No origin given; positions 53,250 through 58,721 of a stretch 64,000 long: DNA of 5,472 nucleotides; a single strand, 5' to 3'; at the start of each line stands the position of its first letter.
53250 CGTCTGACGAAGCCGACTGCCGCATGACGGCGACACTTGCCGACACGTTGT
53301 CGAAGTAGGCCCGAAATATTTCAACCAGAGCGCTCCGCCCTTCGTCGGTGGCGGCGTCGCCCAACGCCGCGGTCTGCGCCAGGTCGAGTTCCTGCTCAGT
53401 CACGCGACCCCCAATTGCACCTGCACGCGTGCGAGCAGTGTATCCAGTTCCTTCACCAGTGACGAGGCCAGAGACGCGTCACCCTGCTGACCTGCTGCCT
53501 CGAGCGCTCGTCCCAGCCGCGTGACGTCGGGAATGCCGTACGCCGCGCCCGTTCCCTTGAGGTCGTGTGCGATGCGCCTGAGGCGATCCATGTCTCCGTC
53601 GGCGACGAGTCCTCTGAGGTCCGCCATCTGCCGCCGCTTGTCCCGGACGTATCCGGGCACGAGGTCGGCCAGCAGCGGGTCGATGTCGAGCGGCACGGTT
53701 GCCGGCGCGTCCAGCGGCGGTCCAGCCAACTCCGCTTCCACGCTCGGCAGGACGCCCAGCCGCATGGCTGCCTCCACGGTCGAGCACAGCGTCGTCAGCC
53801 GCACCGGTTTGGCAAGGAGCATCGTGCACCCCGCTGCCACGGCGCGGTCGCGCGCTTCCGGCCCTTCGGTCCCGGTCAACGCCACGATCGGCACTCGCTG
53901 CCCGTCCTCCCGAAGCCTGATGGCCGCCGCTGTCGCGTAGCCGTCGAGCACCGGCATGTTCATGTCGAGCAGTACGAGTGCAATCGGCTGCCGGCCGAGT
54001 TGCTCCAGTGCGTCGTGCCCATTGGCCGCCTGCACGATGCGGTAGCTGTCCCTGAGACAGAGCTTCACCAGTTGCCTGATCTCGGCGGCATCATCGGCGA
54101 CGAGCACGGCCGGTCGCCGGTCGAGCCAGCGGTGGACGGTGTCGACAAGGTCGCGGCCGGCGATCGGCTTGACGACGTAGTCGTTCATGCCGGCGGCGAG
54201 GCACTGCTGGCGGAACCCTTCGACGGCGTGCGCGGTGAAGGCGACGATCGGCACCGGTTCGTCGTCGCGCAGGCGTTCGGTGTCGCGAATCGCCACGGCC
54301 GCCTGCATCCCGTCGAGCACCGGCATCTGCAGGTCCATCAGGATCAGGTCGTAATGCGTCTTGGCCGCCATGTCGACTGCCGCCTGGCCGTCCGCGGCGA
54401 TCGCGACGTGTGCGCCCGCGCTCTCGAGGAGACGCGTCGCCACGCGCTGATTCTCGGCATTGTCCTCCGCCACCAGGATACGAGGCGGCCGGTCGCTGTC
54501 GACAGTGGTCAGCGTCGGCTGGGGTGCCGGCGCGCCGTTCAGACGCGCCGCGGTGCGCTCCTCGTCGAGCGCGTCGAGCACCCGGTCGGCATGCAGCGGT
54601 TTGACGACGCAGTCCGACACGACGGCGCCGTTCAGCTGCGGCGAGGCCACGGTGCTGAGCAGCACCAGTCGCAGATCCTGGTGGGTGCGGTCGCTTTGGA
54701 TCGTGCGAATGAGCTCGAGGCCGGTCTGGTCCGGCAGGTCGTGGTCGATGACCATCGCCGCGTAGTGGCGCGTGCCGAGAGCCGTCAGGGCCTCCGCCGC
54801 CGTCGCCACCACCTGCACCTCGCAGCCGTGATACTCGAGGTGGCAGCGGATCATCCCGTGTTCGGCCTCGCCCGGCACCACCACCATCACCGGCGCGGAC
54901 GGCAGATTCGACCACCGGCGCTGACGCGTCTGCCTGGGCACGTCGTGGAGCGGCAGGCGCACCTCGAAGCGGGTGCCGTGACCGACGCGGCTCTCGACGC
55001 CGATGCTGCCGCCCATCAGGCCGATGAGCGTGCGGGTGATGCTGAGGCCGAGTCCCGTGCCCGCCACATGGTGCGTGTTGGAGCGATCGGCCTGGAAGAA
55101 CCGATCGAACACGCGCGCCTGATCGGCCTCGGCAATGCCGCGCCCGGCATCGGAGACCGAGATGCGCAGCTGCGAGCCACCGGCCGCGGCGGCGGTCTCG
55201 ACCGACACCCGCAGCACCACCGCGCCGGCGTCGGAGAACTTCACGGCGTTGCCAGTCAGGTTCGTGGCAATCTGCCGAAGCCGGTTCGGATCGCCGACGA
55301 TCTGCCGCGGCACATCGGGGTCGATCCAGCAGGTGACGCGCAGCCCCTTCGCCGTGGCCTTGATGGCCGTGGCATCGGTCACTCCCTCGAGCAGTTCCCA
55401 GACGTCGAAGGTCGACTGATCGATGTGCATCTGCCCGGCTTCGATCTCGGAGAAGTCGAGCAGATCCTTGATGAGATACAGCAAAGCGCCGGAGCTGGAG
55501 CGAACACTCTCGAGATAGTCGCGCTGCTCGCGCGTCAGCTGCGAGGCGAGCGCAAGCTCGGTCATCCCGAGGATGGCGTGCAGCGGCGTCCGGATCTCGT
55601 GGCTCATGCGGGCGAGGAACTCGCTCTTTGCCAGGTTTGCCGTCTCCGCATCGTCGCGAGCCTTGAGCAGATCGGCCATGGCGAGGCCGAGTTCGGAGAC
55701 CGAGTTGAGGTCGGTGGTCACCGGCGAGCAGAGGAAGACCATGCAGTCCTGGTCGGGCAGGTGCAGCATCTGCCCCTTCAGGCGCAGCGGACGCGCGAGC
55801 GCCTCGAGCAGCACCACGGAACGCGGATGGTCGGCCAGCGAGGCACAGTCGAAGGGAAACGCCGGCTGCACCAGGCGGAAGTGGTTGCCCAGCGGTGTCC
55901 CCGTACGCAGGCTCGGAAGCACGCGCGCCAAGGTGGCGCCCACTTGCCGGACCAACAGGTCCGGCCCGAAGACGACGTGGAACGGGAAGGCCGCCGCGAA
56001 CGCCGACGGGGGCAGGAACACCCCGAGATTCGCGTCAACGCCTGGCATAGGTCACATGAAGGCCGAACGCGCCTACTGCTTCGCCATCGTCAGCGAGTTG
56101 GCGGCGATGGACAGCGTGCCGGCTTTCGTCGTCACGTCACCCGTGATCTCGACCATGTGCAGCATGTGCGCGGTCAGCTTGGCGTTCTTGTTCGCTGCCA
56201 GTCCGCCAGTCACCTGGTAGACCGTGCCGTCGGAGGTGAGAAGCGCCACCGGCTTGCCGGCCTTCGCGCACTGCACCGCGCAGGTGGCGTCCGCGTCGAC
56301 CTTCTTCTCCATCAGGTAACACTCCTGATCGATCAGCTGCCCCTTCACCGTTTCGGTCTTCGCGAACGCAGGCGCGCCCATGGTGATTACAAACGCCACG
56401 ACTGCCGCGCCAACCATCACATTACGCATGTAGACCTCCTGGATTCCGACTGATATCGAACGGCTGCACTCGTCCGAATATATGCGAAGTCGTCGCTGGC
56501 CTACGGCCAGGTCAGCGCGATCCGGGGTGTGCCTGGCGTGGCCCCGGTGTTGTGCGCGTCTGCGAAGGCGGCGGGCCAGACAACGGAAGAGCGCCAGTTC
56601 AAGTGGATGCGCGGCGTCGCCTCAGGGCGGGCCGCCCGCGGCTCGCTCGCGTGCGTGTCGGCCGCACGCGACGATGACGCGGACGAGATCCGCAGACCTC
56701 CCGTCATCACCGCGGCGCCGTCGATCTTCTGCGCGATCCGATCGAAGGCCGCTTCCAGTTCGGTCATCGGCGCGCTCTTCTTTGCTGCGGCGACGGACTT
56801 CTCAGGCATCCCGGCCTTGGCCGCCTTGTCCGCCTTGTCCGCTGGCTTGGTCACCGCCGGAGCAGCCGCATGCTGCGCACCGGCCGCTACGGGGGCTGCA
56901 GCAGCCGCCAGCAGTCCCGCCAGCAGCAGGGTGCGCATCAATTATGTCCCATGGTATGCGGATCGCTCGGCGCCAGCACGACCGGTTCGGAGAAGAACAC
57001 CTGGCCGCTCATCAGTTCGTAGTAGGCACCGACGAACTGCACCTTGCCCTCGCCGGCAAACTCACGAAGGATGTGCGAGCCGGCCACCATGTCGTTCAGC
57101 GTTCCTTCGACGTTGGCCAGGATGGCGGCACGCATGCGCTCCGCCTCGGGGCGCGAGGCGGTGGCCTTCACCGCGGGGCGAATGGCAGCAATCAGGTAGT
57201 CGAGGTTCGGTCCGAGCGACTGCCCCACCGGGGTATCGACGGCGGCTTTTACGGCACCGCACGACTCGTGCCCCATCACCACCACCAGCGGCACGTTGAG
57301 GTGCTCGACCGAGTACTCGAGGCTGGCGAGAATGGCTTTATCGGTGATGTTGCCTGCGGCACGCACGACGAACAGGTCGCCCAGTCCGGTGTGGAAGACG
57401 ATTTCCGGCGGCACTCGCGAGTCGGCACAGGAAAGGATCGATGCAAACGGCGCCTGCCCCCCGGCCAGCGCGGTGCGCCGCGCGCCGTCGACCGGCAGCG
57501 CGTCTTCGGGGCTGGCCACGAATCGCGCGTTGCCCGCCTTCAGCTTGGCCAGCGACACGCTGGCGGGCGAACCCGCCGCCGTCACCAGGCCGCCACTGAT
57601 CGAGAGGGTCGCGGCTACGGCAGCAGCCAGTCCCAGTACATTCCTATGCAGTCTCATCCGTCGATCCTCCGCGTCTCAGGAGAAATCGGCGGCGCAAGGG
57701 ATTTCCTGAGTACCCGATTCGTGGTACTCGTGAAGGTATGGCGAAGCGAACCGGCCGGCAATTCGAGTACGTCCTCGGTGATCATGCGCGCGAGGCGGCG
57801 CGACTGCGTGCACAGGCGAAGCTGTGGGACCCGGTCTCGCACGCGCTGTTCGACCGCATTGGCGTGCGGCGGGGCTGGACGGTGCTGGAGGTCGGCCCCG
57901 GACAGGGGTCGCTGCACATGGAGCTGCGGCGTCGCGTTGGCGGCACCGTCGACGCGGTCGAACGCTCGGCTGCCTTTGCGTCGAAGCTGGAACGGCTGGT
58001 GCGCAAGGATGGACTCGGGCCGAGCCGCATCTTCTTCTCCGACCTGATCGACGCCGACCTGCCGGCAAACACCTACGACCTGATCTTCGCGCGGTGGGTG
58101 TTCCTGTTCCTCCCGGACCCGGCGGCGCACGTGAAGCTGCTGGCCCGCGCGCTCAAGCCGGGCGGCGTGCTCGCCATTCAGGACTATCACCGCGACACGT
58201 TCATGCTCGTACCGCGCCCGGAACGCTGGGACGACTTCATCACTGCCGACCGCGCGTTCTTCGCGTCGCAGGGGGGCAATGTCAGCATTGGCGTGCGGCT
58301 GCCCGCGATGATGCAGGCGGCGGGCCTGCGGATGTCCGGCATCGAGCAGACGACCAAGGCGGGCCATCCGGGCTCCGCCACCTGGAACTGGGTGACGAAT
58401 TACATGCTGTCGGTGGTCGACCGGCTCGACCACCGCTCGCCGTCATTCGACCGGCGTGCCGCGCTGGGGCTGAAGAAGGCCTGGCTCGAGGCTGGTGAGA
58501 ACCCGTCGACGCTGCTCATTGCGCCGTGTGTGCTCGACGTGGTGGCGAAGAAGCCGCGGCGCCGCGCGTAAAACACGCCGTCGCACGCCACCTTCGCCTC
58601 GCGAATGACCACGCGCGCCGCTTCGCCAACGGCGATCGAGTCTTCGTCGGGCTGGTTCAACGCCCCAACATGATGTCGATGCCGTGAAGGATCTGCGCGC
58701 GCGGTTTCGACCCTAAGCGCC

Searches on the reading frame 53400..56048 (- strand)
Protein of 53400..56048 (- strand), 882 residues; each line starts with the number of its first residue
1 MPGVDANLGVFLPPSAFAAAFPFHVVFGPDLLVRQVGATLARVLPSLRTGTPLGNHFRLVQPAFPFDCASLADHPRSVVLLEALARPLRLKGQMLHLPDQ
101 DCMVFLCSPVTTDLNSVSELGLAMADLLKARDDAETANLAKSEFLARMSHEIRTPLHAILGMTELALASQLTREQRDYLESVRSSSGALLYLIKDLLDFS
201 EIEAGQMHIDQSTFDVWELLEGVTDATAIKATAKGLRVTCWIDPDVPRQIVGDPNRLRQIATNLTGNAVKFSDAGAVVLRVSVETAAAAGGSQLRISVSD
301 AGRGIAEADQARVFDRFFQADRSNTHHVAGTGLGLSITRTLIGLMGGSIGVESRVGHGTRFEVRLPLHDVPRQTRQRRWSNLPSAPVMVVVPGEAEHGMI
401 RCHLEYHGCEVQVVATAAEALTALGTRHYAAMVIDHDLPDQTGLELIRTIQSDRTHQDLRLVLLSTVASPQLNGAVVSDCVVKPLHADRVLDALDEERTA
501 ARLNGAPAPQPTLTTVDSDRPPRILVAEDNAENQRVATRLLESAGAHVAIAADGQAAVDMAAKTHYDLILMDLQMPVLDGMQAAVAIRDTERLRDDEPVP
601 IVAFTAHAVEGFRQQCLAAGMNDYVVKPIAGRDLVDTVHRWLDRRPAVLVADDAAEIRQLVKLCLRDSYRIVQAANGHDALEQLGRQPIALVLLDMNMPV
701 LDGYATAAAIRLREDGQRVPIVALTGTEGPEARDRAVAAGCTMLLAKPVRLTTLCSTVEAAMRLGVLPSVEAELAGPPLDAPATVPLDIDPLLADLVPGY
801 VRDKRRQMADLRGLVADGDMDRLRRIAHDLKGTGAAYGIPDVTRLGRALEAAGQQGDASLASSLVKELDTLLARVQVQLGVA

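Call 34: search_protein_families(library=pfam, proteins=[window:53400-56048:-], max_evalue=0.001)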
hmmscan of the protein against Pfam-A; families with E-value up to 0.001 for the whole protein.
window:53400-56048:- (882 aa): 6 families
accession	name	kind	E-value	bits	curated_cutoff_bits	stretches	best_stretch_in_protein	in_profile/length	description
PF00072.30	Response_reg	-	4.8e-57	191.4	30.2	3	524-638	1-110/111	Response regulator receiver domain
PF02518.31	HATPase_c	-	1.3e-27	96.8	26.4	1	252-368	1-110/111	Histidine kinase-, DNA gyrase B-, and HSP90-like ATPase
PF07701.20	HNOBA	-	1.8e-22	80.4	23.4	2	12-83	3-75/216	Heme NO binding associated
PF00512.31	HisKA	-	1.5e-19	70.2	26.9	1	140-205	1-66/66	His Kinase A (phospho-acceptor) domain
PF01627.28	Hpt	-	6.2e-09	36.4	24.6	1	805-876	11-82/84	Hpt domain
PF23198.2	PDE8A_N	-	7.2e-07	29.7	29.6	0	657-728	23-95/147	PDE8A-like, N-terminal domain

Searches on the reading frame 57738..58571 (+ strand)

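Call 34: search_protein_families(library=pfam, proteins=[window:57738-58571:+], max_evalue=0.001)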
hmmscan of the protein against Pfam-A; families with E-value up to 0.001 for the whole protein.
window:57738-58571:+ (277 aa): 7 families
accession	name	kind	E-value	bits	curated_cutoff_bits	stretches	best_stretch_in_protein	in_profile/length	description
PF08241.18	Methyltransf_11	-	1.8e-13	51.4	21.2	1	50-147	1-95/95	Methyltransferase domain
PF13489.12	Methyltransf_23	-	1.7e-11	44.6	27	1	44-198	21-160/164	Methyltransferase domain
PF13649.12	Methyltransf_25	-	3.7e-11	44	27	1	49-143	1-97/97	Methyltransferase domain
PF08242.18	Methyltransf_12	-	6.1e-10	40.2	30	1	50-145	1-98/98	Methyltransferase domain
PF13847.12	Methyltransf_31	-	1.3e-07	31.9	27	1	46-151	4-113/145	Methyltransferase domain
PF05891.18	Methyltransf_PK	-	2.6e-07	30.9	27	1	43-150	53-162/218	AdoMet dependent proline di-methyltransferase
PF01209.24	Ubie_methyltran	-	0.00069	19.5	20.1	0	36-155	38-159/233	ubiE/COQ5 methyltransferase family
